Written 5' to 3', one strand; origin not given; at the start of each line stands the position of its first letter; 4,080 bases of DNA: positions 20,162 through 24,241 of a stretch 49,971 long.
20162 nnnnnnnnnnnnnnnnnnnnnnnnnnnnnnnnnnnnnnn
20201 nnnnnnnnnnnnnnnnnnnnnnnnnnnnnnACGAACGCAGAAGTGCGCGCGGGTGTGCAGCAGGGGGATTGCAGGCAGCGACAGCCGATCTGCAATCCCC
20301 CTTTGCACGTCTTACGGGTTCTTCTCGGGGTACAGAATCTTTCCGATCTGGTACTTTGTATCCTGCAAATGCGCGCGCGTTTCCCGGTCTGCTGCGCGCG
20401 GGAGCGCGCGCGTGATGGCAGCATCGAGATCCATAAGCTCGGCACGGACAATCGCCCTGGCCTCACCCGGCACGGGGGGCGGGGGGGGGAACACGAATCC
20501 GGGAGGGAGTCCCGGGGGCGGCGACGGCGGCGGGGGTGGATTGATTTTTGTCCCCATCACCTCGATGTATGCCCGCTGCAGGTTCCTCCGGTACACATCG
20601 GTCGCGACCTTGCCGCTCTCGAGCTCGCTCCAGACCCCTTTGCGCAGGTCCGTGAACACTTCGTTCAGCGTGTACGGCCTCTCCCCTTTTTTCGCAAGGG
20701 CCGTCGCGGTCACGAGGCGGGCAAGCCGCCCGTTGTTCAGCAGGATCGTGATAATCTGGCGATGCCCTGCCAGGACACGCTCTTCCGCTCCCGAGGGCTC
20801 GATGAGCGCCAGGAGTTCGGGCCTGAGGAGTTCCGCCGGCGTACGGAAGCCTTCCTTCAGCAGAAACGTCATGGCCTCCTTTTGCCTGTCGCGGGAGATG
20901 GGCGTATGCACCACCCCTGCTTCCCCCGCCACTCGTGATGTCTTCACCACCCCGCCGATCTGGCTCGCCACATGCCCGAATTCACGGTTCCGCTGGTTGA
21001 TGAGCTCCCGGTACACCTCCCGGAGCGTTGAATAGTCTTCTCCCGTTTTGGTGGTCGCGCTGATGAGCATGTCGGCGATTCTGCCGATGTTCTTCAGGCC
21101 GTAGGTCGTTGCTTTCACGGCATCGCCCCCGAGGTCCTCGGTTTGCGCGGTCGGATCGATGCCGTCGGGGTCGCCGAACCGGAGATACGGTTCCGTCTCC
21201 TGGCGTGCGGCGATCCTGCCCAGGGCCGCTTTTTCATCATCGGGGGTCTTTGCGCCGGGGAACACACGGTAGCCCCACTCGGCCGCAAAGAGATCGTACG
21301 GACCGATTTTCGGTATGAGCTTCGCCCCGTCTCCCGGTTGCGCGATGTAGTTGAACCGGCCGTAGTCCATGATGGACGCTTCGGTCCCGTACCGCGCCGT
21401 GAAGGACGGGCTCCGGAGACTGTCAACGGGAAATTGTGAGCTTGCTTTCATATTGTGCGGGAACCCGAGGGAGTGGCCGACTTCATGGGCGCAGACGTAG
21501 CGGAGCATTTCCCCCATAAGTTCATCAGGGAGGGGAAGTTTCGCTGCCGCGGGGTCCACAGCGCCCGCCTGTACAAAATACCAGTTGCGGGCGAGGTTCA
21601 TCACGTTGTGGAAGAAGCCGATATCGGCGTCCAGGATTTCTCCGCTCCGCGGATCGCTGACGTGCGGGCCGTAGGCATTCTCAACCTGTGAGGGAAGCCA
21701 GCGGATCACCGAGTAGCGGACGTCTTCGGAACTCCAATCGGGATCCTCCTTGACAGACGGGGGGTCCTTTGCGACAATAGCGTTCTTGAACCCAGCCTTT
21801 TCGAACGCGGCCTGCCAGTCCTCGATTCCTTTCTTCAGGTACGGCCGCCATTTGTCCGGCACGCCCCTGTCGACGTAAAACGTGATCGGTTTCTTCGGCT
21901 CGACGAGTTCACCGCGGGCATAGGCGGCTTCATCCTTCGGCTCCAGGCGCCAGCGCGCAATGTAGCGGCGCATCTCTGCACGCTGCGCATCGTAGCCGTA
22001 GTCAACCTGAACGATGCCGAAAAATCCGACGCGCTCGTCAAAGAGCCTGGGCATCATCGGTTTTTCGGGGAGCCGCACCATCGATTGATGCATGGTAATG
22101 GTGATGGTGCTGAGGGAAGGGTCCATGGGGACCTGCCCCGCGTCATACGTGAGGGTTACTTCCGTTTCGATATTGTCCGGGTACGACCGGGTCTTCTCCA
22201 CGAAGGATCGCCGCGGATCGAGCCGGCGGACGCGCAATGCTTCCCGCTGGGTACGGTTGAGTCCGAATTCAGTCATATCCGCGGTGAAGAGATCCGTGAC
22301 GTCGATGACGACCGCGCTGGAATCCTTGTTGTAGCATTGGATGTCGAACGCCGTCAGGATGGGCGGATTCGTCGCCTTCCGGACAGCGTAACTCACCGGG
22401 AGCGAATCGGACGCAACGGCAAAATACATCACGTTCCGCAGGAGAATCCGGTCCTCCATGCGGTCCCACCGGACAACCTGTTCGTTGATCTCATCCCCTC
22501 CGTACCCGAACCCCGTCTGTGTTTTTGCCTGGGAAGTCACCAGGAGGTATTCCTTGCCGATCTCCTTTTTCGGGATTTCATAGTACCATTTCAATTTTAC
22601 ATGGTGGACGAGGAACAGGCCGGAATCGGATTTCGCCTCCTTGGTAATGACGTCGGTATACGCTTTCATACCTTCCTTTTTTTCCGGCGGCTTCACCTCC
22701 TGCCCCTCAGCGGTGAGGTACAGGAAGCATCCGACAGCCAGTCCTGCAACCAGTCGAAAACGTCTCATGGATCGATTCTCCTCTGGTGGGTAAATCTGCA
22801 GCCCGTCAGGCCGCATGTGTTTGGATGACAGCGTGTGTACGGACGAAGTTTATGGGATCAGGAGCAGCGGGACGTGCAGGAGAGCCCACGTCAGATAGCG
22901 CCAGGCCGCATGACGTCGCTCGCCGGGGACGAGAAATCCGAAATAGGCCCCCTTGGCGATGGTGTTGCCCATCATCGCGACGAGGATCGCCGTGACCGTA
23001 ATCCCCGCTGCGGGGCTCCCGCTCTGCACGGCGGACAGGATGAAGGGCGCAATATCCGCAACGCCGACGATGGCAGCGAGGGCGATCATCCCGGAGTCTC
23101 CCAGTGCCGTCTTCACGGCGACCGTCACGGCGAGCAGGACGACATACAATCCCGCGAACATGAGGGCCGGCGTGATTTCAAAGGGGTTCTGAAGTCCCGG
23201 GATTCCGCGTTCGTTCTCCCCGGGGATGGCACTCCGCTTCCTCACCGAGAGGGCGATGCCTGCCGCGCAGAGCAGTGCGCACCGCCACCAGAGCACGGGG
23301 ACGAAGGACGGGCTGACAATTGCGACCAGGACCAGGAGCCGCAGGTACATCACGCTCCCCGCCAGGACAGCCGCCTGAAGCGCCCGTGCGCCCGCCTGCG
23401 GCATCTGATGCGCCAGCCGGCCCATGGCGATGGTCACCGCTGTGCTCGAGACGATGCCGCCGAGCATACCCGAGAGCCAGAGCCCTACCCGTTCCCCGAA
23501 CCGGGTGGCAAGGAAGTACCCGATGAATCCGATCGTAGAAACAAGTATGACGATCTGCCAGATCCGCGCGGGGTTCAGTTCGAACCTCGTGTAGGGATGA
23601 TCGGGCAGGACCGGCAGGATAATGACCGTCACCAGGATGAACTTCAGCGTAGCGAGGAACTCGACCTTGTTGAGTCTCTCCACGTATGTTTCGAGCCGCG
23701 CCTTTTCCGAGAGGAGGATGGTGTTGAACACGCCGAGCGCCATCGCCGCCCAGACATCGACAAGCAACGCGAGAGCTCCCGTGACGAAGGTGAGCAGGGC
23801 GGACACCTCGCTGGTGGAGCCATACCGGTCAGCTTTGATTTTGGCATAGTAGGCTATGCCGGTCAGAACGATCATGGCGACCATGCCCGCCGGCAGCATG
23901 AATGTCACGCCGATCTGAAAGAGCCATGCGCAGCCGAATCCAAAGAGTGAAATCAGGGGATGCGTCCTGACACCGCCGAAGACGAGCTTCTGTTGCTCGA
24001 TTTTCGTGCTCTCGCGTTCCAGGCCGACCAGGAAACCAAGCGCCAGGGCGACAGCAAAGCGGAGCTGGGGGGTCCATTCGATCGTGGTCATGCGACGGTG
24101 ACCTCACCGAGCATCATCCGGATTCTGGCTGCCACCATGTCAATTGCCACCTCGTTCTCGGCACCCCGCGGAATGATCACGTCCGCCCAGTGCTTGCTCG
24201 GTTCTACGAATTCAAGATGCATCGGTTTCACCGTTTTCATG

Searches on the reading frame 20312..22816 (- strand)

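Call 83: search_protein_families(library=pfam, proteins=[window:20312-22816:-], max_evalue=0.00001)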
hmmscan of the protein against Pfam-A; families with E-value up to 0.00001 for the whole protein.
window:20312-22816:- (834 aa): 3 families
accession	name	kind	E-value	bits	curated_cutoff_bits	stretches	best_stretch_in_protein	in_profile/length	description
PF16313.11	DUF4953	-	2.5e-103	346.1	24.2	1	428-734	3-315/316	Met-zincin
PF17148.9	DUF5117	-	3e-59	200.5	27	1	107-294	1-189/189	Domain of unknown function (DUF5117)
PF17162.9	DUF5118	-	7.1e-16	58.1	27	1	51-99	2-50/50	Domain of unknown function (DUF5118)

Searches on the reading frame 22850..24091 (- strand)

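Call 83: search_protein_families(library=pfam, proteins=[window:22850-24091:-], max_evalue=0.00001)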
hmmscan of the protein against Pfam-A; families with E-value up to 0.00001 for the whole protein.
window:22850-24091:- (413 aa): 2 families
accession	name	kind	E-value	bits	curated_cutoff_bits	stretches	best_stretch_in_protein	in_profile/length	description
PF13194.11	DUF4010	-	2.1e-48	165.2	30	1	182-384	1-206/210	Domain of unknown function (DUF4010)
PF02308.21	MgtC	-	2.7e-14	54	31.4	1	13-135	2-120/121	MgtC family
